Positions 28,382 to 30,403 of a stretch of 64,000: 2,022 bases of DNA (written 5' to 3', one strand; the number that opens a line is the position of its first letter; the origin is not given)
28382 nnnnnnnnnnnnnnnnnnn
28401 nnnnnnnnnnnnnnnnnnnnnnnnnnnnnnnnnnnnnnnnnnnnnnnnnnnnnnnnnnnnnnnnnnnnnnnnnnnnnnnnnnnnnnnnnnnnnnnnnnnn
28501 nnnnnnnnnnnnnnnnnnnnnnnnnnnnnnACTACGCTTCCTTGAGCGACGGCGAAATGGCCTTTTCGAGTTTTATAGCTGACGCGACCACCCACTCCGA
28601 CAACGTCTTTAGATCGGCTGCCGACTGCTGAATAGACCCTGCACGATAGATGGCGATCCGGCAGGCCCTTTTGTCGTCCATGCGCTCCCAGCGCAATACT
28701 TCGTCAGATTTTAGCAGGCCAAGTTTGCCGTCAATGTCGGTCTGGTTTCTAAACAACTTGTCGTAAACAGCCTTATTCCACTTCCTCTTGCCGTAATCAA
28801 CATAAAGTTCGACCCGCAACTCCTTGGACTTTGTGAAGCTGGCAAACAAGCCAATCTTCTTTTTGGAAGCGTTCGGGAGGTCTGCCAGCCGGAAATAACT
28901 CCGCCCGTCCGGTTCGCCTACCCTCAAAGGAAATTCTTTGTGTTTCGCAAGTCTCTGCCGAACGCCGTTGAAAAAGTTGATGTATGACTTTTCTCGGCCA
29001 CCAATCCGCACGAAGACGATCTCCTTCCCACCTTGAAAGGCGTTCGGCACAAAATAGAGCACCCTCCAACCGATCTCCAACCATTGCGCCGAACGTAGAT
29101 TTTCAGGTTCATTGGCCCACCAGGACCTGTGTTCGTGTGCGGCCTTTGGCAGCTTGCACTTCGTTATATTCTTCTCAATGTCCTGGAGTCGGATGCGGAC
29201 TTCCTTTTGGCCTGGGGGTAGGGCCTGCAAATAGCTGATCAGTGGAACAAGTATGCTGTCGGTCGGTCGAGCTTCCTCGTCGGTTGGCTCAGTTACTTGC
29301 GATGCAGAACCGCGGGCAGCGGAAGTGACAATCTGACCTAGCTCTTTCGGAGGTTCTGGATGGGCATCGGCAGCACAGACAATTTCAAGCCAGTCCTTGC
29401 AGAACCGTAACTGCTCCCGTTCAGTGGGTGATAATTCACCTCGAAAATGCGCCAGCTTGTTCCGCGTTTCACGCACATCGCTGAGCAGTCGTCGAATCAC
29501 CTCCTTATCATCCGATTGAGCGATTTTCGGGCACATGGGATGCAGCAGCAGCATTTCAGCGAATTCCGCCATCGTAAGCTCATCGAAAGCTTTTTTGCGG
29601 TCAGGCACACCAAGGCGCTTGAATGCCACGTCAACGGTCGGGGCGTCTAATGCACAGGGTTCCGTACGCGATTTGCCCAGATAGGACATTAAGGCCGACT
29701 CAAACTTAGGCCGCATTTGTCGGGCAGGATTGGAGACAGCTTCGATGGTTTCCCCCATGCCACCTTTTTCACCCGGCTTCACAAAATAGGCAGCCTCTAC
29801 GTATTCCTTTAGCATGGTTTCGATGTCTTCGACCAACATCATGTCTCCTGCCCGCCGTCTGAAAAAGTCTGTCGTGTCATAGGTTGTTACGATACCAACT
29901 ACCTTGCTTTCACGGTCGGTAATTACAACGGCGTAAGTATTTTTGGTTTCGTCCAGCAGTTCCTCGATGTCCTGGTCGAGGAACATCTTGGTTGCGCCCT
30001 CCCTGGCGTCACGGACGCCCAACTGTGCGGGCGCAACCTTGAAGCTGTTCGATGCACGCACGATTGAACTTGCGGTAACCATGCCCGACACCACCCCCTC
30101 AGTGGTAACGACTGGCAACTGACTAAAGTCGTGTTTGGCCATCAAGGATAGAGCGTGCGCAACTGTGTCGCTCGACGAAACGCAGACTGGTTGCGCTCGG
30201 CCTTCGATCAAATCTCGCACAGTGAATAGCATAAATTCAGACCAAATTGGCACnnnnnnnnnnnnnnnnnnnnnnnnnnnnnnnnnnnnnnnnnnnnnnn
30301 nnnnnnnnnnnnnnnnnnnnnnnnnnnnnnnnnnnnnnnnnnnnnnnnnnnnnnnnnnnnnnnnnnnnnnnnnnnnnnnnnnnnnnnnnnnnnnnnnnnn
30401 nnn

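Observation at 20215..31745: Seven-gene type I R-M operon carrying three extra effector genes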

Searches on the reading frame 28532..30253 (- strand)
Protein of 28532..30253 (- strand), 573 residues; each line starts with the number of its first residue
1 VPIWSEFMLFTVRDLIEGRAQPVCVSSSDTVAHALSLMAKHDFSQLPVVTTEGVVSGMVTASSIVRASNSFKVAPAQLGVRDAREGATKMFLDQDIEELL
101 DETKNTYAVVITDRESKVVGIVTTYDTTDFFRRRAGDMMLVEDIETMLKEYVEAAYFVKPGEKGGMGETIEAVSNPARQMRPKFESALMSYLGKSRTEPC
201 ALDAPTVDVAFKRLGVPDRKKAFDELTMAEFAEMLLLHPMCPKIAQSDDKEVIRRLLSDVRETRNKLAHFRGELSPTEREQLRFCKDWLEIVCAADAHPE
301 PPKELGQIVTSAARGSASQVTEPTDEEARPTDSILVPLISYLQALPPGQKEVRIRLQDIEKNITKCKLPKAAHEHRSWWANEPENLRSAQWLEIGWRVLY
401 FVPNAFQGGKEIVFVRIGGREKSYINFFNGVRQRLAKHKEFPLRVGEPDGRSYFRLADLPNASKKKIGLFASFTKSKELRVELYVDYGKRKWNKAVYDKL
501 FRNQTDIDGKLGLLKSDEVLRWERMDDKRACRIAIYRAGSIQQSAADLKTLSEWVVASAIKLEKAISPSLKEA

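Call 4: search_protein_families(library=pfam, proteins=[window:28532-30253:-], max_evalue=0.01)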
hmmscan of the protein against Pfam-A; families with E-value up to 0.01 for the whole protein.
window:28532-30253:- (573 aa): 3 families
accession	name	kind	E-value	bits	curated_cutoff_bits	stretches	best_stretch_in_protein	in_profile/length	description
PF00571.33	CBS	-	1.8e-15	57.4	24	1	19-68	6-55/57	CBS domain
PF14088.11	DUF4268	-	2.2e-11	44.4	27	1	463-568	36-138/140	Domain of unknown function (DUF4268)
PF24698.1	DUF7662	-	1.6e-05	25.1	26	1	344-398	7-57/72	Domain of unknown function (DUF7662)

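Call 5: search_protein_families(library=padloc, proteins=[window:28532-30253:-], max_evalue=0.01)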
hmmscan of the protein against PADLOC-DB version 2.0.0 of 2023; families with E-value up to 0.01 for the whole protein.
window:28532-30253:- (573 aa): 3 families
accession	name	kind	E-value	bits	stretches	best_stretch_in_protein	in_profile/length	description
PDLC04914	PDC-S11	-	9.3e-15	52.6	1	466-572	207-310/314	-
PDLC04911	PDC-S11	-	3.1e-14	51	1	420-571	174-313/318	-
PDLC04913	PDC-S11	-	2.1e-13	48.1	1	470-572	270-366/375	-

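Call 8: find_homologous_proteins(query=window:28532-30232:-)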
Query window:28532-30232:- (566 aa): 144 proteins with E <= 0.001 among 8000 candidates; the best 120 are listed.
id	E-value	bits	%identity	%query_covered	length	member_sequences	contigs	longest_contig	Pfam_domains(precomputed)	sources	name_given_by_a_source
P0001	0.0e+0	1207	100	95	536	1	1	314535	PF14088.12,PF24698.2,PF00571.34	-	-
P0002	3.4e-261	886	70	100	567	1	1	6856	PF14088.12,PF24698.2,PF00571.34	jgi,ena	-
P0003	4.3e-152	526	46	100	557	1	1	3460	PF14088.12,PF24698.2,PF00571.34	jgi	-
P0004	7.3e-112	393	39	100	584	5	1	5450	PF14088.12,PF24698.2,PF00571.34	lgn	-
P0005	2.1e-108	382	38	99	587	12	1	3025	PF14088.12,PF24698.2,PF00571.34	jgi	-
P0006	4.5e-108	381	38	100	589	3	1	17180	PF14088.12,PF24698.2,PF00571.34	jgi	jgi:hypothetical protein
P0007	5.6e-108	380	39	100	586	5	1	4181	PF14088.12,PF24698.2,PF00571.34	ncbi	-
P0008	8.7e-108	380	38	100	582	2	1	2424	PF14088.12,PF24698.2,PF00571.34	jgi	jgi:hypothetical protein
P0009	9.4e-108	380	40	100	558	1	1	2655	PF14088.12,PF24698.2,PF00571.34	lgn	-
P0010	1.3e-107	379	39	100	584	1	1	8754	PF14088.12,PF24698.2,PF00571.34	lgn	-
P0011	2.5e-107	378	37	100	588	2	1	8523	PF14088.12,PF24698.2,PF00571.34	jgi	jgi:hypothetical protein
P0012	1.3e-106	376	37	100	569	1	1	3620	PF14088.12,PF24698.2,PF00571.34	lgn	-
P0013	2.7e-106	375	40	97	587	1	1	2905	PF14088.12,PF24698.2,PF00571.34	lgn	-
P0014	2.9e-106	375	39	100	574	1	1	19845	PF14088.12,PF24698.2,PF00571.34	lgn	-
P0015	3.8e-106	374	38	97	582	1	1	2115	PF14088.12,PF24698.2,PF00571.34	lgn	-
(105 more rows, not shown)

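Call 10: find_related_loci(query=A1, collection=genome_contigs, flank=10000)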
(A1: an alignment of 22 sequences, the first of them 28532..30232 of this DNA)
Query A1 (566 aa) in genome_contigs; peptide patterns used: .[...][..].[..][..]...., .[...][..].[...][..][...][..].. (x = any residue, [..] = any of these).
407 stretches matched a pattern; 91 encode a relative of the query (tblastn E <= 1e-3); the best 80 are kept; 79 distinct loci.
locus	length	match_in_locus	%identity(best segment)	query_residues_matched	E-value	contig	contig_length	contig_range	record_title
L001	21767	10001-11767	35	1-565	9e-102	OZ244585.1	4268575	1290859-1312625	MAG: Pyrinomonadaceae bacterium isolate e53adee5-76c1-4c20-97fc-feefa528e34f genome assembly, chromosome: 1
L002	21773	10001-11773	34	1-566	5e-99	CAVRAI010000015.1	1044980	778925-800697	MAG: uncultured Chloroflexia bacterium isolate MFD00031.bin.1.177 genome assembly, contig: contig_7781, whole genome sho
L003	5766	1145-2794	36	1-544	8e-99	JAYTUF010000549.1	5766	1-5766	MAG: Anatilimnocola sp. isolate GFS_5507 GFS_5507_548, whole genome shotgun sequence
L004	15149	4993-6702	36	1-560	3e-98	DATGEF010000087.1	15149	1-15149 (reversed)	MAG TPA_asm: Chloroflexia bacterium isolate SMAG_U9695 k141_1125402, whole genome shotgun sequence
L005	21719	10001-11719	35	1-564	2e-97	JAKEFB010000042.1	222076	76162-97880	MAG: Chloroflexota bacterium isolate PMV_2.24 PMV_2.24.k101_361060, whole genome shotgun sequence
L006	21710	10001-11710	35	1-561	5e-96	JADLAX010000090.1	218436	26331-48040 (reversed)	MAG: Anaerolineae bacterium isolate SJ142 c_000001440992, whole genome shotgun sequence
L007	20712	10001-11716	34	1-565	1e-95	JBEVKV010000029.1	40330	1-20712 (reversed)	MAG: Pyrinomonadaceae bacterium isolate T4R1UO_autometa_bin_0001 T4R1UO_autometa_bin_0001_k133_859745, whole genome shot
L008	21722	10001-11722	35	1-565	2e-94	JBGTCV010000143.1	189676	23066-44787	MAG: Candidatus Promineifilaceae bacterium isolate JTS-RE128 k141_5696253, whole genome shotgun sequence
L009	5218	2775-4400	34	1-549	6e-95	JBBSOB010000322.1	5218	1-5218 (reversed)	MAG: Phormidesmidales cyanobacterium isolate LS6_sbin.19 LS6_sbin.19_K_3188_L_5218_cov_12.1062, whole genome shotgun seq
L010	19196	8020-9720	34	3-564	1e-92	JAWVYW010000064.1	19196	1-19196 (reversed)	MAG: Candidatus Promineifilaceae bacterium isolate HN14.bin.13 k141_470389_length_19196_cov_90.8113, whole genome shotgu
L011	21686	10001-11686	34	1-559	8e-92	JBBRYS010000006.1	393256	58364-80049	MAG: Pyrinomonadales bacterium isolate La5_metabat2.134 La5_metabat2.134_K_1647454_L_393256_cov_28.8586, whole genome sh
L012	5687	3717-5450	35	1-566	6e-92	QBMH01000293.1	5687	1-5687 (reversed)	MAG: Leptolyngbya sp. isolate ULC077bin1 scaffold293_size5687, whole genome shotgun sequence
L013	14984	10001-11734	34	1-565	3e-95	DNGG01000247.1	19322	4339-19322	MAG TPA_asm: Cyanobacteria bacterium UBA11372 contig_719, whole genome shotgun sequence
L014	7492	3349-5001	35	1-566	1e-90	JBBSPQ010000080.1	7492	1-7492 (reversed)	MAG: Pseudomonadales bacterium isolate LS6_sbin.6 LS6_sbin.6_K_1216858_L_7492_cov_5.0000, whole genome shotgun sequence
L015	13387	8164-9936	32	1-560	2e-90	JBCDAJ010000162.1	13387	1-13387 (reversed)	MAG: Cyanobacteria bacterium P01_F01_bin.56 k141_2429589_length_13387_cov_44.2441, whole genome shotgun sequence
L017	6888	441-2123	33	1-559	4e-87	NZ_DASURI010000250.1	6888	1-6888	MAG: Longimicrobium sp. isolate SMAG_U1703 k141_1148347, whole genome shotgun sequence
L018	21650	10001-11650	34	1-566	1e-86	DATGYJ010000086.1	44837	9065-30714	MAG TPA_asm: Anaerolineales bacterium isolate SMAG_U10632 k141_312391, whole genome shotgun sequence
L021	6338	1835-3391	34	1-566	4e-85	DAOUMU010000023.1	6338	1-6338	MAG TPA_asm: Anaerolineae bacterium isolate W92_265 k127_545760, whole genome shotgun sequence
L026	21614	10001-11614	33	1-555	2e-82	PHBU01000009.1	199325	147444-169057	MAG: Chloroflexi bacterium HGW-Chloroflexi-6 bjp_ig2157_scaffold_24, whole genome shotgun sequence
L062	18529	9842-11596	34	1-565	1e-87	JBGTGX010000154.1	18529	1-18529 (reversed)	MAG: Pyrinomonadaceae bacterium isolate JTS-RE225 k141_9356391, whole genome shotgun sequence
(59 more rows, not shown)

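Call 17: search_protein_families(library=pfam, proteins=[window:28532-30232:-], max_evalue=10)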
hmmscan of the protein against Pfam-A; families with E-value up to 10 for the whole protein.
window:28532-30232:- (566 aa): 4 families
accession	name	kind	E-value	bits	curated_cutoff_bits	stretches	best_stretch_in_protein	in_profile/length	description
PF00571.33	CBS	-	1.7e-15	57.5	24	2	12-61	6-55/57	CBS domain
PF14088.11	DUF4268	-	2.2e-11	44.4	27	1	456-561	36-138/140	Domain of unknown function (DUF4268)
PF24698.1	DUF7662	-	1.5e-05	25.1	26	1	337-391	7-57/72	Domain of unknown function (DUF7662)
PF18731.6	HEPN_Swt1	-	0.19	12.4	27.5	1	247-271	76-99/115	Swt1-like HEPN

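Call 18: search_protein_families(library=ncbifam, proteins=[window:28532-30232:-], max_evalue=0.001)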
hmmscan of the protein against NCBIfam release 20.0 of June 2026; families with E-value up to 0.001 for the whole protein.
window:28532-30232:- (566 aa): 9 families
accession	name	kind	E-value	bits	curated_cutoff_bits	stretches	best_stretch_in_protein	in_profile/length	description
NF053863.1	DS11_antiphage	equivalog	4.5e-27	94.9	260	1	4-149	74-217/305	CBS domain-containing anti-phage protein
TIGR01137.1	cysta_beta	equivalog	4.4e-08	32.2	510.25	1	14-123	347-455/457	cystathionine beta-synthase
NF041630.1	CBS_CbpB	equivalog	2.3e-07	30.8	125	1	17-116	23-127/143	cyclic-di-AMP-binding protein CbpB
TIGR01302.1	IMP_dehydrog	equivalog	1.4e-05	24.2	481.5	1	14-121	89-197/450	IMP dehydrogenase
NF053603.1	HhpR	exception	5e-05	22.6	520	1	13-144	9-136/282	CBS domain-containing high hydrostatic pressure regulator HhpR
NF011442.0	PRK14869.1-4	equivalog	0.00026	19.6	400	0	13-60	78-125/543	putative manganese-dependent inorganic diphosphatase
NF005869.0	PRK07807.1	equivalog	0.00036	19.7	549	1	14-119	98-199/479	GuaB1 family IMP dehydrogenase-related protein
NF011445.0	PRK14869.2-1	equivalog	0.00051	18.6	483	1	5-67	70-127/548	putative manganese-dependent inorganic diphosphatase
NF011443.0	PRK14869.1-5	equivalog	0.00058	18.4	335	0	5-59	71-123/546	putative manganese-dependent inorganic diphosphatase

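Call 28: search_protein_families(library=pfam, proteins=[L005:13263-13907:+, L014:6463-7491:+, L018:13399-14643:+, L018:14871-15938:+, L021:4904-5431:+, L026:13157-14935:+, L026:15082-16128:+, L026:16327-17856:+, L026:18619-19656:+, L018:20180-21649:+], max_evalue=0.001)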
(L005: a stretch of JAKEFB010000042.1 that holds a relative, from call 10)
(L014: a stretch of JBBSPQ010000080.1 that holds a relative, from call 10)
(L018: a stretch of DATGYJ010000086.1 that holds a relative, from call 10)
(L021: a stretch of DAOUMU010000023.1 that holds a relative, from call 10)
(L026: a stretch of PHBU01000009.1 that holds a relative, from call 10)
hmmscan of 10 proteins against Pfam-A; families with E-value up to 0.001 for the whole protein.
L005:13263-13907:+ (214 aa): 0 families

L014:6463-7491:+ (343 aa): 1 family
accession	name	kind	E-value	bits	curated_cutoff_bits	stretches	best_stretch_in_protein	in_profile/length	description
PF04326.19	SLFN_AlbA_2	-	2.4e-21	76.9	25.3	1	49-176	1-117/118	Schlafen, AlbA_2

L018:13399-14643:+ (414 aa): 1 family
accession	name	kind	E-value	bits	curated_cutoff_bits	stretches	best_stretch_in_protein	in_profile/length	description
PF13567.11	DUF4131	-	0.00035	20.7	31.6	1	44-139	7-93/165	Domain of unknown function (DUF4131)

L018:14871-15938:+ (355 aa): 1 family
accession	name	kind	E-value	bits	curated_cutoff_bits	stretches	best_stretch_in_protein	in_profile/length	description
PF19749.4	DUF6236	-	3.1e-06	27.1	26.2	1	177-339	166-322/324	Family of unknown function (DUF6236)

L021:4904-5431:+ (175 aa): 0 families

L026:13157-14935:+ (592 aa): 2 families
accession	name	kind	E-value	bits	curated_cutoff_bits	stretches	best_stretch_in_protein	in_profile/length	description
PF03235.19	GmrSD_N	-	3.9e-33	115.7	33.2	1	11-257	3-196/199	GmrSD restriction endonuclease, N-terminal domain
PF07510.16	GmrSD_C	-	3.5e-07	30.6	23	1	465-529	40-100/138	GmrSD restriction endonucleases, C-terminal domain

L026:15082-16128:+ (348 aa): 1 family
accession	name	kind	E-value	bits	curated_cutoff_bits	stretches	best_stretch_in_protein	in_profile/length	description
PF19749.4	DUF6236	-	1.2e-13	51.4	26.2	1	190-342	175-322/324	Family of unknown function (DUF6236)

L026:16327-17856:+ (509 aa): 0 families

L026:18619-19656:+ (345 aa): 1 family
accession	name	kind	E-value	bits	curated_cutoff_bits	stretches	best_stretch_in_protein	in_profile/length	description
PF07264.17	EI24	-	0.00069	20.2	32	1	156-267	25-133/199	Sulfate transporter CysZ/Etoposide-induced protein 2.4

L018:20180-21649:+ (490 aa): 9 families
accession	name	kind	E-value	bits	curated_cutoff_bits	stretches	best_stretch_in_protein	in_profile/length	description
PF08477.19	Roc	-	1.2e-32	113.1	27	2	273-358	37-119/119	Ras of Complex, Roc, domain of DAPkinase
PF16095.11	COR-A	-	2e-24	86.6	35.3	1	412-490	1-79/143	C-terminal of Roc, COR-A domain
PF13676.11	TIR_2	-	3.2e-21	76.5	28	1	8-142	1-122/122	TIR domain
PF00071.28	Ras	-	8.6e-19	68.1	21.6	2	270-401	25-160/162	Ras family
PF08357.16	SEFIR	-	2.7e-15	57.4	23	1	7-105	2-116/150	SEFIR domain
PF00025.27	Arf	-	1.9e-07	31.2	22.3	1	292-360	58-128/174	ADP-ribosylation factor family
PF01926.29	MMR_HSR1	-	7.7e-05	23.2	21.9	0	178-356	1-113/113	50S ribosome-binding GTPase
PF03193.22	RsgA_GTPase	-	0.00022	21.5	30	0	343-403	49-110/174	RsgA GTPase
PF04670.18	Gtr1_RagA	-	0.00095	19.1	22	0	288-361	44-125/232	Gtr1/RagA G protein conserved region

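Call 29: find_encoding_contigs(protein=P0002, flank=10000, max_places=4)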
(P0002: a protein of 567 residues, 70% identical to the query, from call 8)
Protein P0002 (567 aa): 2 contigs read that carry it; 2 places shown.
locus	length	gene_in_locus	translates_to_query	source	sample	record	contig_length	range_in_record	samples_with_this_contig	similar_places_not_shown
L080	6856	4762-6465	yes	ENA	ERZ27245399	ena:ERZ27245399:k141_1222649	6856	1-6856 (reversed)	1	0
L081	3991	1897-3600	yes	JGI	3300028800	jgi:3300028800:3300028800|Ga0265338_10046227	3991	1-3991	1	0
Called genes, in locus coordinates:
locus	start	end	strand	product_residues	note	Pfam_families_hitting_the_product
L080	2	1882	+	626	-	?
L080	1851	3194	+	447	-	PF28527:DUF8425, PF10117:McrBC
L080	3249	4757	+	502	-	PF12161:HsdM_N, PF02384:N6_Mtase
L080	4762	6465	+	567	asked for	PF00571:CBS, PF24698:DUF7662 (faint), PF14088:DUF4268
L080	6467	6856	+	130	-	?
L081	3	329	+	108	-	?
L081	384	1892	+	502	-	PF12161:HsdM_N, PF02384:N6_Mtase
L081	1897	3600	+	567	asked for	PF00571:CBS, PF24698:DUF7662 (faint), PF14088:DUF4268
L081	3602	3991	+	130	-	?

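Call 30: find_encoding_contigs(protein=P0003, flank=10000, max_places=4)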
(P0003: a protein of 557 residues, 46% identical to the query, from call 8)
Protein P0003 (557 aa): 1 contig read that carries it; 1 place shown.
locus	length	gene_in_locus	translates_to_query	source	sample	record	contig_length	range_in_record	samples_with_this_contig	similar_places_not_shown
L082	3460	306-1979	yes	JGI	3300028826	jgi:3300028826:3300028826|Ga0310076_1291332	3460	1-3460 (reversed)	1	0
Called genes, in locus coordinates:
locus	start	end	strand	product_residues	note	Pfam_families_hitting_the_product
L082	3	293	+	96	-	?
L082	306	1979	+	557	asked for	PF00571:CBS, PF24698:DUF7662 (weak), PF14088:DUF4268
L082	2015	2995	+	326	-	PF13391:HNH_2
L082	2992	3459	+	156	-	?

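Call 54: predict_structure(alignment_id=A1)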
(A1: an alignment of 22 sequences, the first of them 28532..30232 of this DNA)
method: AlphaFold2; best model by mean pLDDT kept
length: 566 residues; sequences in the alignment: 22
mean_pLDDT: 81.1   pTM: 0.44
mean pLDDT of the five models: 81.1, 80.5, 79.7, 78.9, 78.9
residues with pLDDT >= 90: 161; 70-90: 319; 50-70: 42; < 50: 44
segments of 3 or more residues with pLDDT < 50: 152-156, 289-324
pLDDT, mean of each block of 10 residues (from residue 1): 76 89 95 91 94 94 93 95 89 85 92 89 83 88 81 56 85 87 77 78 86 85 88 64 80 90 81 90 67 30 26 28 61 85 86 84 77 72 82 72 82 84 91 84 89 70 90 91 85 90 87 82 85 87 94 93 87
secondary structure, 60 per line:
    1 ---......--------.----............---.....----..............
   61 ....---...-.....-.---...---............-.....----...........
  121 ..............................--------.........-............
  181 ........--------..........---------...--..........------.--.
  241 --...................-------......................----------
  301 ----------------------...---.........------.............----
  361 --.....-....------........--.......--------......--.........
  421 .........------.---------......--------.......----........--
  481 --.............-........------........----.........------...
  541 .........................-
elements in order: H5-9 H24-34 E38-42 E47-53 H54-64 H73-76 E82-84 H89-99 E101-105 E110-116 H117-150 H159-167 H169-188 H197-206 H221-230 H243-261 H269-290 H329-337 E344-348 H349-356 H363-367 H369-372 H379-386 E389-395 E404-409 H412-429 E446-451 E460-466 E471-478 H483-495 H497-504 E511-518 E523-531 H538-565
